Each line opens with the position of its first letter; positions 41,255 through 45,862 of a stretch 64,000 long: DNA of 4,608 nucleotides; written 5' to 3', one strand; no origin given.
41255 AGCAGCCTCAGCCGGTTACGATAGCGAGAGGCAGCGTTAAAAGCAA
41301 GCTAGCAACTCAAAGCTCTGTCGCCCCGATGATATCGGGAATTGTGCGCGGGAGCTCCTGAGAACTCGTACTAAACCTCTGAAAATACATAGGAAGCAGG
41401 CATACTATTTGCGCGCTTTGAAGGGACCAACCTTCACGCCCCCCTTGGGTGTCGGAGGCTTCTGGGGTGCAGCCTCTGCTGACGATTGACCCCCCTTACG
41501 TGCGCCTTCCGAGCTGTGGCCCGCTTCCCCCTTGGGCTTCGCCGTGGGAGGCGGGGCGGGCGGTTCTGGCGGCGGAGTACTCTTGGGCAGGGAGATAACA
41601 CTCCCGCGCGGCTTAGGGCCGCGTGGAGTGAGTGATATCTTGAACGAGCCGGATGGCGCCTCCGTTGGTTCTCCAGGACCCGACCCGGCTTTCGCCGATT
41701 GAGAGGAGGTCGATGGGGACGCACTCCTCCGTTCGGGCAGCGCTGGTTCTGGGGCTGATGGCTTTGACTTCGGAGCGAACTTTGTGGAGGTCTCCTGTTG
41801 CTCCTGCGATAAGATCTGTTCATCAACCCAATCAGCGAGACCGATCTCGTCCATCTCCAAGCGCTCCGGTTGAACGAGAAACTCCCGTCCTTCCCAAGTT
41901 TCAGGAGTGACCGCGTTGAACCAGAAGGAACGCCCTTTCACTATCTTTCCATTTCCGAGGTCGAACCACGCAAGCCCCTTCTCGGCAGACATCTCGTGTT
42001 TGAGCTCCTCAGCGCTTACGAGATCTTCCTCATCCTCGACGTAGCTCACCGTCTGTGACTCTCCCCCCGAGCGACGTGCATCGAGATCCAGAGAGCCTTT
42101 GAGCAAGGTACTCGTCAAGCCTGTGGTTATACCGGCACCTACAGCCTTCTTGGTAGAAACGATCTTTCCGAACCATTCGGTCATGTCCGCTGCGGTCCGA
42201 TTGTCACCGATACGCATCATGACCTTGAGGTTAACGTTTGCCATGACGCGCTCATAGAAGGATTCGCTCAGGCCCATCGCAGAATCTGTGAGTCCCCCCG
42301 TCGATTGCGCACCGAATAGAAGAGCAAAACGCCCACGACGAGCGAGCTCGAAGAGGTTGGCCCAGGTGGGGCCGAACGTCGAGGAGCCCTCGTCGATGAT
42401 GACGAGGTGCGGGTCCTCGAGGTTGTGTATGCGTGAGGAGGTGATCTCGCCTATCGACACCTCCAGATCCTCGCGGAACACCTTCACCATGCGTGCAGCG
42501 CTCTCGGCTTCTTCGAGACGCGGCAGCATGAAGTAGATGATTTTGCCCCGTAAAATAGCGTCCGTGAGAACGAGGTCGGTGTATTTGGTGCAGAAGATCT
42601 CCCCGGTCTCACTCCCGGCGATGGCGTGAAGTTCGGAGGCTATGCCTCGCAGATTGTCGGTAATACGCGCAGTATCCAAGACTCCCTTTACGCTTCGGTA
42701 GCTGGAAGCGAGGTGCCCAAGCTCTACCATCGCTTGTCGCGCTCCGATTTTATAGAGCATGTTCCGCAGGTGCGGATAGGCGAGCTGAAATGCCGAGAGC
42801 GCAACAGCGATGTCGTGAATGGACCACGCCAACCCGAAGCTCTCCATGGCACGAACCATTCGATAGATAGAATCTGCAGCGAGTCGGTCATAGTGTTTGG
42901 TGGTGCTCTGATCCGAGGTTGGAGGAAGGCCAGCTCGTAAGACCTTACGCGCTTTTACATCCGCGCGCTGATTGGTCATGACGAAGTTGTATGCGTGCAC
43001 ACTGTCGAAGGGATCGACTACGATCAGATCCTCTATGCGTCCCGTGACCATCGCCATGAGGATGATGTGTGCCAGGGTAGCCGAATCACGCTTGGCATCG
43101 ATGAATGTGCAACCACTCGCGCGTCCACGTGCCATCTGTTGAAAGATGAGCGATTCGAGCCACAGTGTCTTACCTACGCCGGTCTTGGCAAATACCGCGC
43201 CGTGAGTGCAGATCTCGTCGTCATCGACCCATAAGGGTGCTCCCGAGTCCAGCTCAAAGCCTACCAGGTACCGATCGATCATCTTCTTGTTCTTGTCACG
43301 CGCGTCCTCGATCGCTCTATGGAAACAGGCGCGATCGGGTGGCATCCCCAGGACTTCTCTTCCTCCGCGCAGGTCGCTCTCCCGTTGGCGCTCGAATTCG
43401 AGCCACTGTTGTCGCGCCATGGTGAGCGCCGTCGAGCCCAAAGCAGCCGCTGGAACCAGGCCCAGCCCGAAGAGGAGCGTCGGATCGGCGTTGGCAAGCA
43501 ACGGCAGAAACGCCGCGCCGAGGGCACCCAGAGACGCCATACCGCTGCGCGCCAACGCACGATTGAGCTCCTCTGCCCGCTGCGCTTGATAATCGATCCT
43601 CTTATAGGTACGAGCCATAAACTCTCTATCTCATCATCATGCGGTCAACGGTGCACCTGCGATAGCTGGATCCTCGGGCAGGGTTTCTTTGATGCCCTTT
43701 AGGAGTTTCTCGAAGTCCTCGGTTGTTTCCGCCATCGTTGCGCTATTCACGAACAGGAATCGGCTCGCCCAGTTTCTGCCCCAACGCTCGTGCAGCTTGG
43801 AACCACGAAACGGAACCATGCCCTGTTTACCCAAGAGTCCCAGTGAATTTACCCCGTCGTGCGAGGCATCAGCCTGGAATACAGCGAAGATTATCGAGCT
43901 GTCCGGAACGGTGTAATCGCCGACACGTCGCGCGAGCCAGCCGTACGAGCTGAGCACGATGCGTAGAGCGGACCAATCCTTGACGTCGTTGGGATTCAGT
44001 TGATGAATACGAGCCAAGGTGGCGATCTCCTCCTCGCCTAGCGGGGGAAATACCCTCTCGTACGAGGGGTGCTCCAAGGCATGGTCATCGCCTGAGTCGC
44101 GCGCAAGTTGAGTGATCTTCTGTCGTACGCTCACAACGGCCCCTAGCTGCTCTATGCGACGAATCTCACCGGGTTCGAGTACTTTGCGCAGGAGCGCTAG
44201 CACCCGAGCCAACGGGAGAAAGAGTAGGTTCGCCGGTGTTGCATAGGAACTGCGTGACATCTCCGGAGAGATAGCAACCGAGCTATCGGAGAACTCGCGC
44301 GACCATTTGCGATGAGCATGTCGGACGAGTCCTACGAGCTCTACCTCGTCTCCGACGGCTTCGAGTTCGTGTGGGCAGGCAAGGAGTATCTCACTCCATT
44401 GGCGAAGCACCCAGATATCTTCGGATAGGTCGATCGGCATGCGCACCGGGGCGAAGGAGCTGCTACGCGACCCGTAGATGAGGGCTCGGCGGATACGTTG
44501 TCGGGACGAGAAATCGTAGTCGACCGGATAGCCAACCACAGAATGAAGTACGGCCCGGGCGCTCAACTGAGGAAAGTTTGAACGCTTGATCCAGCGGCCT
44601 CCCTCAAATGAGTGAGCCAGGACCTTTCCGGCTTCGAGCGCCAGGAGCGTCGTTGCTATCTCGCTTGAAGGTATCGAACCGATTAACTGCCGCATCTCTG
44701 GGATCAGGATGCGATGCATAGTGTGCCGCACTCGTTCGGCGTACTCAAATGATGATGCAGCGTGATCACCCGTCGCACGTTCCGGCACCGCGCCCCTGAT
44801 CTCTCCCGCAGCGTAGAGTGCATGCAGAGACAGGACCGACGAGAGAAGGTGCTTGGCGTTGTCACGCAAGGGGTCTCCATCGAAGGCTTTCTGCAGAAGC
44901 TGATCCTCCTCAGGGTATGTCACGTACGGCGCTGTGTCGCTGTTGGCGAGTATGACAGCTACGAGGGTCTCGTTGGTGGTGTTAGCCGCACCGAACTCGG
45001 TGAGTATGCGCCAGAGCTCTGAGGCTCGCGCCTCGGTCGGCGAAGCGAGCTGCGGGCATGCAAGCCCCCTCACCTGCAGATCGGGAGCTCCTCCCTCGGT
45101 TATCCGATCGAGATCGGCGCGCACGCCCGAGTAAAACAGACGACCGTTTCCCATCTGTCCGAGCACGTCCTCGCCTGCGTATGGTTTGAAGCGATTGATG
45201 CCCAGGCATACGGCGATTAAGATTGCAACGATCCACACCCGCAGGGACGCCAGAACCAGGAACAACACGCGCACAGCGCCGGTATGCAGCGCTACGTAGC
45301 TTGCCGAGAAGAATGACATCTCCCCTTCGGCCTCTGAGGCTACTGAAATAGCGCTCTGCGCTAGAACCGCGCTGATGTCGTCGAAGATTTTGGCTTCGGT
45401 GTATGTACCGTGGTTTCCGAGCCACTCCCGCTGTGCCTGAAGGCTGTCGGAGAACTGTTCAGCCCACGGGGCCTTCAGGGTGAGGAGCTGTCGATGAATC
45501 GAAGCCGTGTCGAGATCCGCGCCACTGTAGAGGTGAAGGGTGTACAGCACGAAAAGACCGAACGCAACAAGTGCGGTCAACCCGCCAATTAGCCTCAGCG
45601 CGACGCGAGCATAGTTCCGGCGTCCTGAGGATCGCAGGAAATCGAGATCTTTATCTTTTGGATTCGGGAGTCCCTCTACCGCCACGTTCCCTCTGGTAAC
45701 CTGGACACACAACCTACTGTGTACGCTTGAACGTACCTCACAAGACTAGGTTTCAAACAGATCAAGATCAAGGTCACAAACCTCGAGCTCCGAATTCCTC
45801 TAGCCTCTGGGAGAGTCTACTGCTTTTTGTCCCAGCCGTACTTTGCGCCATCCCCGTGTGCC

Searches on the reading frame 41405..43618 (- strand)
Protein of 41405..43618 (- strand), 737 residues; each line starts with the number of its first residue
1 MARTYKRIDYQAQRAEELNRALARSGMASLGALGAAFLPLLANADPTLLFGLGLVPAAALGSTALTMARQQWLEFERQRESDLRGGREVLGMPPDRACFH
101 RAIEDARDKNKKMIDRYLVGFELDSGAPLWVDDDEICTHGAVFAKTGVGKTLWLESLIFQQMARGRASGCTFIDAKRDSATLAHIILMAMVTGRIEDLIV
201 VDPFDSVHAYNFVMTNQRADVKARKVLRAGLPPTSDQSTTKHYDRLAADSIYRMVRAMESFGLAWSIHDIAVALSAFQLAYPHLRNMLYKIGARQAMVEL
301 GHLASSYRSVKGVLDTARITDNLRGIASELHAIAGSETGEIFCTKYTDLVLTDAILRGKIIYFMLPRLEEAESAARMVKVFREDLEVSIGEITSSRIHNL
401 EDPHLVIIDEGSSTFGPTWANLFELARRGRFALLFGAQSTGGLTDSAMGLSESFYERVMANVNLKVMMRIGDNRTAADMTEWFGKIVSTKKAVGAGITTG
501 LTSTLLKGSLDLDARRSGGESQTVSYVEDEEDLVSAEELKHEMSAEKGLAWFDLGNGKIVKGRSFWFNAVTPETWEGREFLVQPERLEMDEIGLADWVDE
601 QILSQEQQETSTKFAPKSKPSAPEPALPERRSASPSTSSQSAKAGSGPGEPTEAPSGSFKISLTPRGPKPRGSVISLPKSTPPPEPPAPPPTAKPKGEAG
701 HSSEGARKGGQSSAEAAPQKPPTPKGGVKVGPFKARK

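Call 4: search_protein_families(library=pfam, proteins=[window:41405-43618:-], max_evalue=0.1)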
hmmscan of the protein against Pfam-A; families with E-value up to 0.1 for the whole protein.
window:41405-43618:- (737 aa): 2 families
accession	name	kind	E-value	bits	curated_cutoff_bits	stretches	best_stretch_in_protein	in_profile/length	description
PF12696.13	TraG-D_C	-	0.0011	19.3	22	1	405-540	3-122/126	TraM recognition site of TraD and TraG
PF01935.23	DUF87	-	0.025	15.1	23.2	1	125-160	10-46/220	Helicase HerA, central domain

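Call 6: search_protein_families(library=ncbifam, proteins=[window:41405-43618:-], max_evalue=0.1)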
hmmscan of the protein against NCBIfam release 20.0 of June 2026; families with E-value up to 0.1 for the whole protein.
window:41405-43618:- (737 aa): 3 families
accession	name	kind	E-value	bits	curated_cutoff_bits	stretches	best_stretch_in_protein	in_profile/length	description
TIGR03743.1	SXT_TraD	subfamily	1.9e-14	53.1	366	2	116-203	155-239/636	conjugative transfer system coupling protein TraD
NF041447.1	TrbC_conju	equivalog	1.5e-12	46.8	800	2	124-201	116-191/685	F-type conjugative transfer protein TrbC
TIGR03754.1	conj_TOL_TraD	equivalog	1.4e-05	23.9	647.55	1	127-201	170-242/643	type IV conjugative transfer system coupling protein TraD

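Call 67: search_solved_structures(query=window:41405-43615:-, max_evalue=0.01)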
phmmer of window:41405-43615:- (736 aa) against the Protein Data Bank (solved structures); distinct sequences matched with E-value up to 0.01: 1.
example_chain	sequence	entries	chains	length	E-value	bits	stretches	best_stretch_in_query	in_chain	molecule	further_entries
6sz9_A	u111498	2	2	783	1.5e-10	43.2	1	118-201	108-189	IcmO (DotL)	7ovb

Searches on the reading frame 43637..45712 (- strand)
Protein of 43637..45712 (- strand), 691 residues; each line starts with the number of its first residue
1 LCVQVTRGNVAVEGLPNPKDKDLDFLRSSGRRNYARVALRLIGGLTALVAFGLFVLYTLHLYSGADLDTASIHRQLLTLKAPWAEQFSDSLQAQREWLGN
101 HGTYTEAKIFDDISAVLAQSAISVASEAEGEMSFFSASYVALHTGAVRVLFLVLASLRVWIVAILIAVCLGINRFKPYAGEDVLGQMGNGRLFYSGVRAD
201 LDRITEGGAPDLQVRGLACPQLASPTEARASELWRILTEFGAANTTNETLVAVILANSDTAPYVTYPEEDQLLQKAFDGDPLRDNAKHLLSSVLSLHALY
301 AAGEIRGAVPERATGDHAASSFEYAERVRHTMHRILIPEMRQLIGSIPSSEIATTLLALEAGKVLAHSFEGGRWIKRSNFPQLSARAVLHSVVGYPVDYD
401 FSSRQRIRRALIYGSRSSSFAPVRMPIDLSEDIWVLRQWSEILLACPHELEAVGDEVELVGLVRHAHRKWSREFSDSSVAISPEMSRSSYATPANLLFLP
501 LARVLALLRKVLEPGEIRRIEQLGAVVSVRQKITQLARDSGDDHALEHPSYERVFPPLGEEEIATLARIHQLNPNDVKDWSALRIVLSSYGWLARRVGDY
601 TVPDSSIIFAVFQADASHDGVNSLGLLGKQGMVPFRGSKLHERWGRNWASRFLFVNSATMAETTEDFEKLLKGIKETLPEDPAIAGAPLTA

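Call 4: search_protein_families(library=pfam, proteins=[window:43637-45712:-], max_evalue=0.1)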
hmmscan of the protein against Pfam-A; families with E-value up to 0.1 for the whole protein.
window:43637-45712:- (691 aa): 0 families

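Call 6: search_protein_families(library=ncbifam, proteins=[window:43637-45712:-], max_evalue=0.1)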
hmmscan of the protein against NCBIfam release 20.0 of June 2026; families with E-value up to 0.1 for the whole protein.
window:43637-45712:- (691 aa): 0 families

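Call 20: search_solved_structures(query=A1, max_evalue=10)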
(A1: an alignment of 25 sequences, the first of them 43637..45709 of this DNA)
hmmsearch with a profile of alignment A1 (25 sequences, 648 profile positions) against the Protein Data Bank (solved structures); distinct sequences matched with E-value up to 10: 2.
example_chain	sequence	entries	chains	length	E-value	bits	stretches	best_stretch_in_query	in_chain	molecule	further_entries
5aq8_A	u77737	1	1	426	1.1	10.7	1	318-357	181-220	OFF7_DB12V4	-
6yrs_A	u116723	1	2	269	1.4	10.5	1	309-357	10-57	ancestral beta-lactamase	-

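Call 22: find_homologous_proteins(query=window:43637-45709:-, max_evalue=0.001)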
Query window:43637-45709:- (690 aa): 170 proteins with E <= 0.001 among 8000 candidates; the best 120 are listed.
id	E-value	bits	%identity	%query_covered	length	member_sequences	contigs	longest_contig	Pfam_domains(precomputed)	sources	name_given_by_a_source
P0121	0.0e+0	1521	100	99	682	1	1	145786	-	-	-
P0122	0.0e+0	1338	86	99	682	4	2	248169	-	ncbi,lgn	-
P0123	0.0e+0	1316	85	99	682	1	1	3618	-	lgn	-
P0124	0.0e+0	1298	84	99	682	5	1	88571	-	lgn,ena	-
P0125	0.0e+0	1297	84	99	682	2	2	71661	-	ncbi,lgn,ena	-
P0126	0.0e+0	1215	79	99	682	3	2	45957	-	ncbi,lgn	-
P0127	0.0e+0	1162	74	99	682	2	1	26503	-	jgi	jgi:hypothetical protein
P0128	0.0e+0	1143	72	99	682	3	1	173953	-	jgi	-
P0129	3.1e-253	860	57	97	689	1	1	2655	-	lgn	-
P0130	7.2e-234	796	55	99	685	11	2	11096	-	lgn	-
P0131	2.2e-231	788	53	98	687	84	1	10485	-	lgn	-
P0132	1.2e-230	786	52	96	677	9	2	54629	-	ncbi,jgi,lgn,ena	-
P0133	1.4e-226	772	52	96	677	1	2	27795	-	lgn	-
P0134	1.3e-225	769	51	96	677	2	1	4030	-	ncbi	-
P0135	5.0e-225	767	53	99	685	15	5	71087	-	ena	-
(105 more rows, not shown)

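Call 31: predict_structure(alignment_id=A3)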
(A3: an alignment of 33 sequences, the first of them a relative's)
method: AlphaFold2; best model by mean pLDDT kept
length: 682 residues; sequences in the alignment: 33
mean_pLDDT: 79.1   pTM: 0.66
mean pLDDT of the five models: 79.1, 78.5, 76.2, 75.6, 75.4
residues with pLDDT >= 90: 200; 70-90: 334; 50-70: 58; < 50: 90
segments of 3 or more residues with pLDDT < 50: 1-23, 166-195, 198-208, 412-414, 533-542, 670-682
pLDDT, mean of each block of 10 residues (from residue 1): 37 45 61 79 78 68 81 84 88 84 85 76 77 86 83 77 52 35 35 46 50 88 96 96 95 88 90 95 96 82 70 93 92 95 97 90 83 85 85 89 75 59 91 92 90 89 74 76 91 90 88 88 75 47 68 91 91 87 86 89 89 90 91 84 89 89 70 39 31
secondary structure, 60 per line:
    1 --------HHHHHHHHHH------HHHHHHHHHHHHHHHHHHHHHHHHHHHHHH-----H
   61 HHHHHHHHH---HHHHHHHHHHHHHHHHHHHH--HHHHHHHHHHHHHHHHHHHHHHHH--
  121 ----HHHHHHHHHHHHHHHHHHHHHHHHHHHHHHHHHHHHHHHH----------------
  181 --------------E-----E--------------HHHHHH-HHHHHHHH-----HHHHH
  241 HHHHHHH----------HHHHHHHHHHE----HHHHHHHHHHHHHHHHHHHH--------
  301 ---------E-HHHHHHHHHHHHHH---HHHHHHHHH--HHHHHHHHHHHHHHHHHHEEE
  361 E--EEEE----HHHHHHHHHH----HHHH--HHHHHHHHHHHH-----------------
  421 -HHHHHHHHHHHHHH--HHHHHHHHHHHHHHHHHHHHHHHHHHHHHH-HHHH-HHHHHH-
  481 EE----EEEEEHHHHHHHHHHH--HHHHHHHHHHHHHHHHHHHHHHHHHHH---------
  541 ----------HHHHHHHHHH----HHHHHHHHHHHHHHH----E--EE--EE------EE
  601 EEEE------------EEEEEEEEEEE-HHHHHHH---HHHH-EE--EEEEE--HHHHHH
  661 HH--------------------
elements in order (helices of 4 or more, strands of 3 or more residues): H9-18 H25-54 H60-69 H73-92 H95-118 H125-164 H216-221 H223-230 H236-247 H258-267 H273-292 H312-325 H329-337 H340-357 E358-361 E364-367 H372-381 H386-389 H392-403 H422-435 H438-467 H469-472 H474-479 E487-491 H492-502 H505-531 H551-560 H565-579 E599-604 E617-627 H629-635 H639-642 E648-652 H655-662

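Call 35: fold_search(model_id=the predicted structure, library=pdb)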
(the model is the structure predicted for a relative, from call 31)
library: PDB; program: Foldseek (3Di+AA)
matches with E <= 10: 107; with E <= 0.001: 0
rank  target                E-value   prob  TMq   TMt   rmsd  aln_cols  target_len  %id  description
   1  9iws_A                8.1e-01  0.07  0.12  0.12  32.9       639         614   12  Cryo EM structure of human phosphate channel XPR1 in complex with IP7 (released 2024-10-09)
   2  9h3f_A                8.5e-01  0.41  0.15  0.38  12.5       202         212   12  Cryo-EM structure of YhaM (released 2025-08-06)
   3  6b30_B                8.9e-01  0.09  0.09  0.19  19.6       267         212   11  Structure of RORgt in complex with a novel inverse agonist 1 (released 2018-01-03)
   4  6b33_A                1.3e+00  0.08  0.09  0.19  19.6       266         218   10  Structure of RORgt in complex with a novel inverse agonist 3 (released 2018-11-21)
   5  5lzq_A                1.3e+00  0.04  0.08  0.08  39.7       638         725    9  Crystal structure of Thermotoga maritima sodium pumping membrane integral pyrophosphatase in complex with imidodiphosp (released 2016-12-14)
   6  6r7a_A                1.4e+00  0.04  0.08  0.14  23.3       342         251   11  Ligand complex of RORg LBD (released 2019-07-03)
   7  6fgq_A                1.7e+00  0.06  0.09  0.18  19.6       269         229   11  Ligand complex of RORg LBD (released 2018-08-22)
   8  6q7h                  2.2e+00  0.06  0.09  0.18  19.2       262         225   10  RORCVAR2 (RORGT, 264-499) IN COMPLEX WITH COMPOUND 9 AT 2.3A: Identification of N-aryl imidazoles as potent and selectiv (released 2019-11-27)
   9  4zjw_A                2.2e+00  0.05  0.09  0.19  20.9       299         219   11  RORgamma in complex with inverse agonist 16 (released 2015-06-17)
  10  6vqf                  2.3e+00  0.04  0.09  0.17  23.4       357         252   12  CRYSTAL STRUCTURE OF RAR-RELATED ORPHAN RECEPTOR C (NHIS-RORGT(244- 487)-L6-SRC1(678-692)) IN COMPLEX WITH AN INVERSE AG (released 2020-04-08)
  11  6q6m                  2.4e+00  0.06  0.09  0.20  19.8       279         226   12  RORCVAR2 (RORGT, 264-499) IN COMPLEX WITH COMPOUND 1: Identification of N-aryl imidazoles as potent and selective RORgt  (released 2019-11-27)
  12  5ayg_A                2.5e+00  0.04  0.08  0.17  19.8       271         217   12  Crystal Structure of the Human ROR gamma Ligand Binding Domain With 3g (released 2016-03-02)
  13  4s15_A                2.5e+00  0.04  0.08  0.16  20.0       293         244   12  Crystal structure of the orphan nuclear receptor RORalpha ligand-binding domain in complex with 4alpha-caboxyl, 4beta- (released 2015-02-11)
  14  2for_A                2.7e+00  0.04  0.10  0.17  19.2       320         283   12  Crystal Structure of the Shigella flexneri Farnesyl Pyrophosphate Synthase Complex with an Isopentenyl Pyrophosphate (released 2006-01-31)
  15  8glt_0                2.9e+00  0.05  0.10  0.16  28.4       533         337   11  Backbone model of de novo-designed chlorophyll-binding nanocage O32-15 (released 2024-03-27)
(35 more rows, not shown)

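Call 36: find_encoding_contigs(protein=P0121, flank=10000, max_places=3)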
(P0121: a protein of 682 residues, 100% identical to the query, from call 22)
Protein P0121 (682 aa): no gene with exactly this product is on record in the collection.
